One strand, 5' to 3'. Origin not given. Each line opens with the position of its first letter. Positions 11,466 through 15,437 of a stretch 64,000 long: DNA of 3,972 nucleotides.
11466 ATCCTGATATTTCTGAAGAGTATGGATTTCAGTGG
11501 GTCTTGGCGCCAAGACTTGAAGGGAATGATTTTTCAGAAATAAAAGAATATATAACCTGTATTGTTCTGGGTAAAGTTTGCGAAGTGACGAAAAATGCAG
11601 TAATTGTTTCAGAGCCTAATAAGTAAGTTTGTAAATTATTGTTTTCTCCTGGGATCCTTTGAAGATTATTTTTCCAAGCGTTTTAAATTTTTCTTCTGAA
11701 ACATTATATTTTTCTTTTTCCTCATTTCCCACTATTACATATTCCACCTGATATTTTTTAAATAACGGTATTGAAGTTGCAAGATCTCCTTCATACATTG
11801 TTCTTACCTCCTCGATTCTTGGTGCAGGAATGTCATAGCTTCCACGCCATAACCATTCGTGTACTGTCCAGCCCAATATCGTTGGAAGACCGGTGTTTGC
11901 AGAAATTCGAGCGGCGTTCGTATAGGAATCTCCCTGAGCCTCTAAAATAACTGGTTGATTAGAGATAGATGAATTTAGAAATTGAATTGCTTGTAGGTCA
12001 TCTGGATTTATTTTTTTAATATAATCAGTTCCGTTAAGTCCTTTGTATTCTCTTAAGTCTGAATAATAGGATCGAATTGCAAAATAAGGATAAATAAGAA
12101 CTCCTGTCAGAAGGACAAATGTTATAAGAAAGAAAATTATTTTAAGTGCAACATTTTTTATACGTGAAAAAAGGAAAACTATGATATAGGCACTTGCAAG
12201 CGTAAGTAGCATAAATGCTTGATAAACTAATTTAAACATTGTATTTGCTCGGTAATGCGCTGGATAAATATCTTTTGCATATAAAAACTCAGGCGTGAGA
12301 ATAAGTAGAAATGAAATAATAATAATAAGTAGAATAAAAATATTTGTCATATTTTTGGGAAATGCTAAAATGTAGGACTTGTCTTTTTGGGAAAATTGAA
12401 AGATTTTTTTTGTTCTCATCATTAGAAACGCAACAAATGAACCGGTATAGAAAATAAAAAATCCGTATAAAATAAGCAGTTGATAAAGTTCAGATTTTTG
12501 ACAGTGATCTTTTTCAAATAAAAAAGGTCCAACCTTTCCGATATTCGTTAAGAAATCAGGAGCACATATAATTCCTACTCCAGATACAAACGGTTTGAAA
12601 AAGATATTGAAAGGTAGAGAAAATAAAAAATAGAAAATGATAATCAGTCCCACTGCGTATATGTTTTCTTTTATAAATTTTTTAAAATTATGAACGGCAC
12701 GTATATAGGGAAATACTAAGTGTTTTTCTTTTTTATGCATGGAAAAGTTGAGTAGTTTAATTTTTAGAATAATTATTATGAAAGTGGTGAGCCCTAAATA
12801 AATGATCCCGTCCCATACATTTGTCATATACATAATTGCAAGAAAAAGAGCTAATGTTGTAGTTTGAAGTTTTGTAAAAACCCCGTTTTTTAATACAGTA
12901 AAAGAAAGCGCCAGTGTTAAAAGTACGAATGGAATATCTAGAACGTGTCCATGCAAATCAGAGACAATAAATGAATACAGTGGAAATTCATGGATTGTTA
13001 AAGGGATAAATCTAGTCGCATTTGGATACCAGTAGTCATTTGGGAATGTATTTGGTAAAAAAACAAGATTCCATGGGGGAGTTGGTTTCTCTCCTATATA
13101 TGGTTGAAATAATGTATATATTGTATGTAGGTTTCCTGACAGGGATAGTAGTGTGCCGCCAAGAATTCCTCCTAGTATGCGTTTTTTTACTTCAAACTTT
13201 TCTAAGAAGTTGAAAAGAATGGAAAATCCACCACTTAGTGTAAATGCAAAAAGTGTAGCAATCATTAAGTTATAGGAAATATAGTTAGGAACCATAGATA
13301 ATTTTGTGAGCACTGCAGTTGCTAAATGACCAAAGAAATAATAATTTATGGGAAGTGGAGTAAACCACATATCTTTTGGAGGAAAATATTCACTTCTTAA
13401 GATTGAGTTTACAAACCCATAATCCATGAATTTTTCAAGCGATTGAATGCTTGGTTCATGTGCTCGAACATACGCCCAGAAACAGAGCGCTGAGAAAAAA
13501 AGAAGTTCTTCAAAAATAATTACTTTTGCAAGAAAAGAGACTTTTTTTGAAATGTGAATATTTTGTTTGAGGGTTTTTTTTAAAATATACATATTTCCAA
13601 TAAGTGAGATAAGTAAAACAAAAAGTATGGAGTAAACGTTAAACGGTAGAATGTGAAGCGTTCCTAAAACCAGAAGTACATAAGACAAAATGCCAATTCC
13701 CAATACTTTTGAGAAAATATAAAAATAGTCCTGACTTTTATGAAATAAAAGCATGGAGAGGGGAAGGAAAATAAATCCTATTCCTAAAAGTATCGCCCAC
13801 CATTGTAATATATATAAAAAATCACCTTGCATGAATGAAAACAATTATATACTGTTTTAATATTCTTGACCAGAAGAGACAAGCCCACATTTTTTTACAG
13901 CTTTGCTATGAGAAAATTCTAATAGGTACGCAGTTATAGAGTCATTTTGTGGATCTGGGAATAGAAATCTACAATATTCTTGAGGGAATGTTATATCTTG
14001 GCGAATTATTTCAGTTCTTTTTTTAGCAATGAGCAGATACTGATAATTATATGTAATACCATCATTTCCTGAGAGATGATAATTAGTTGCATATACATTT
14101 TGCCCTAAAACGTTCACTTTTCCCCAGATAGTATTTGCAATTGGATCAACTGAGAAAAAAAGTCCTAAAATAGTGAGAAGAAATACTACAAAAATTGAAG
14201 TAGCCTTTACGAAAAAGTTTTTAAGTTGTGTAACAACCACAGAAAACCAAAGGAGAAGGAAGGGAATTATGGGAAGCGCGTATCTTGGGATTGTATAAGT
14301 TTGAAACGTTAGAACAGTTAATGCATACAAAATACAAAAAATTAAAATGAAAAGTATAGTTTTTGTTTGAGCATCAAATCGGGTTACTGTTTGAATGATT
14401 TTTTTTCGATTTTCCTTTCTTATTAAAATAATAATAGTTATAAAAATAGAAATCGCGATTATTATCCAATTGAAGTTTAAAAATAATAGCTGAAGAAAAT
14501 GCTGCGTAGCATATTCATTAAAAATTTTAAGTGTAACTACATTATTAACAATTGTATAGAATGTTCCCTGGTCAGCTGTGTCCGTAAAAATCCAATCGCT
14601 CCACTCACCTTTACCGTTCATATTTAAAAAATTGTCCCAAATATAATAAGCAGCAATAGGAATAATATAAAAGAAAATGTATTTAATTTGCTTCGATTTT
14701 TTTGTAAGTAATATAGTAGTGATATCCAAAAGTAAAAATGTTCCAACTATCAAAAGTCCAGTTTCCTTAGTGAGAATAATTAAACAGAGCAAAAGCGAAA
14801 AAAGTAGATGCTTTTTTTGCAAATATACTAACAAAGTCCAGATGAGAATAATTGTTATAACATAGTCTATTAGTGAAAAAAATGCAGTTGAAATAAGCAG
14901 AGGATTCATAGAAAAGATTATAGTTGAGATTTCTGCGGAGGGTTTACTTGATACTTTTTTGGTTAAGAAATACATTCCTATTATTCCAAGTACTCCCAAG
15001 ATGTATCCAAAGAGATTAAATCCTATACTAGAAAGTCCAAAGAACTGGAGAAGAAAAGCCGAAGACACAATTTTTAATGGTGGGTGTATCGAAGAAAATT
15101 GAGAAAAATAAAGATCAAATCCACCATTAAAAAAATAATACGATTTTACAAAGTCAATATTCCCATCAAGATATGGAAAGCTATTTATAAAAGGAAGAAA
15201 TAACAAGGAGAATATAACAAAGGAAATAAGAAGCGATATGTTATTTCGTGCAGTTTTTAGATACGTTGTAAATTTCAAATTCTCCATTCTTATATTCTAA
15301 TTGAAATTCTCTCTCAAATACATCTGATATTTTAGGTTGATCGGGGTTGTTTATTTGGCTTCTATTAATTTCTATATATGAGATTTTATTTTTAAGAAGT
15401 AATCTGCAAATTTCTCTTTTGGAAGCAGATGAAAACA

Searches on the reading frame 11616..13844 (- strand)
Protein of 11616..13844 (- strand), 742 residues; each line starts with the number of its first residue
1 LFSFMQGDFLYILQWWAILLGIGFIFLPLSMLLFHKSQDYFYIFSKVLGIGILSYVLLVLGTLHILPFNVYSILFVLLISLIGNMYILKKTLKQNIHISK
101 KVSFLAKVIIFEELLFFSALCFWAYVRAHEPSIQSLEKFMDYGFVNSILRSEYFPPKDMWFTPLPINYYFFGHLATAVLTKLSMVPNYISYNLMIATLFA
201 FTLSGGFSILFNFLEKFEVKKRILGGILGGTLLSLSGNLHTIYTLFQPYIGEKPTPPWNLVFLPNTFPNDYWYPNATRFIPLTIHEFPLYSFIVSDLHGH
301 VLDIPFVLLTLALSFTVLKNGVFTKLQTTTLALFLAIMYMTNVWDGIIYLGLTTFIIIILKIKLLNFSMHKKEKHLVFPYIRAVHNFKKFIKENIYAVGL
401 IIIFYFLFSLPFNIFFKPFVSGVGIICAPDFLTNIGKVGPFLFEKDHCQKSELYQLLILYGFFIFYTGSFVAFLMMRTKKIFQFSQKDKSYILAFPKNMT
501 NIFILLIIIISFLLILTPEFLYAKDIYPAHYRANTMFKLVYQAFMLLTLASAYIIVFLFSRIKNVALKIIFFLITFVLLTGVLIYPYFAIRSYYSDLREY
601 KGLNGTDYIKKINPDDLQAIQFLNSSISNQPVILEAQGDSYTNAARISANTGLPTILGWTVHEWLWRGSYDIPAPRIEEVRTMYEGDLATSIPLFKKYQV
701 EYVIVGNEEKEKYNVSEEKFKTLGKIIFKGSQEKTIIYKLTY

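Call 9: search_protein_families(library=pfam, proteins=[window:11616-13844:-], max_evalue=0.001)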
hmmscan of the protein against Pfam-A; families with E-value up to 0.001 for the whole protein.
window:11616-13844:- (742 aa): 1 family
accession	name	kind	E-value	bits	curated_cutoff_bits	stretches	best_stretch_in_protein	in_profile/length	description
PF10060.15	DUF2298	-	5.8e-95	319.5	27.8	2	53-483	2-390/488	Uncharacterized membrane protein (DUF2298)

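Call 49: search_protein_families(library=ncbifam, proteins=[window:11616-13844:-], max_evalue=0.001)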
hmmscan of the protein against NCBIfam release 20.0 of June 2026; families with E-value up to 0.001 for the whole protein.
window:11616-13844:- (742 aa): 1 family
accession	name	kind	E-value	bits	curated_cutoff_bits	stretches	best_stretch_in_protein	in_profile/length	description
TIGR03662.1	Chlor_Arch_YYY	subfamily_domain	2.3e-147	492.7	300.25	1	8-740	1-726/727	chlor_Arch_YYY domain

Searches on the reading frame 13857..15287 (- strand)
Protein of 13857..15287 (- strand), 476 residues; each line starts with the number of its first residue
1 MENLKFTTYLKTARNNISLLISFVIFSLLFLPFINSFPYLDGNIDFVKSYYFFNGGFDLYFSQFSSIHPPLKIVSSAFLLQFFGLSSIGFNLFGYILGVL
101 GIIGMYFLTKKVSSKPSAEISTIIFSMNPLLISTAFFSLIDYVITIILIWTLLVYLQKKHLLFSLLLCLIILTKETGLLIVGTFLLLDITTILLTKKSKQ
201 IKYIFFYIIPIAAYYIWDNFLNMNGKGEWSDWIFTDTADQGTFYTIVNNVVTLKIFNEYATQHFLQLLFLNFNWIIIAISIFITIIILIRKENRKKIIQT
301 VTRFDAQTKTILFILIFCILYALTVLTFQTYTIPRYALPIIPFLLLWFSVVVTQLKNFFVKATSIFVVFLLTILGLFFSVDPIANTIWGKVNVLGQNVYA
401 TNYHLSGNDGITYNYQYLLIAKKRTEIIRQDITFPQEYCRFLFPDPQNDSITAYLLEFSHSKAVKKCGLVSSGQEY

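Call 9: search_protein_families(library=pfam, proteins=[window:13857-15287:-], max_evalue=0.001)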
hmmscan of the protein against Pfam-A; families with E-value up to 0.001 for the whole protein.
window:13857-15287:- (476 aa): 1 family
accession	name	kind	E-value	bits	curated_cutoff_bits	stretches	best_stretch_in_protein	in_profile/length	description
PF09852.15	DUF2079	-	0.00046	19.8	28.2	0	49-380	31-334/459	Predicted membrane protein (DUF2079)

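Call 49: search_protein_families(library=ncbifam, proteins=[window:13857-15287:-], max_evalue=0.001)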
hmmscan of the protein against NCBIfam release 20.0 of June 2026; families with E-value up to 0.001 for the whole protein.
window:13857-15287:- (476 aa): 1 family
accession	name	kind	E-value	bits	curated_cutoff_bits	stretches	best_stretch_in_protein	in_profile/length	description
NF046093.1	AZOBR_p60025_fam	subfamily_domain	9e-08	31.6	150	1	95-211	117-231/232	AZOBR_p60025 family cell surface glycopolymer formation protein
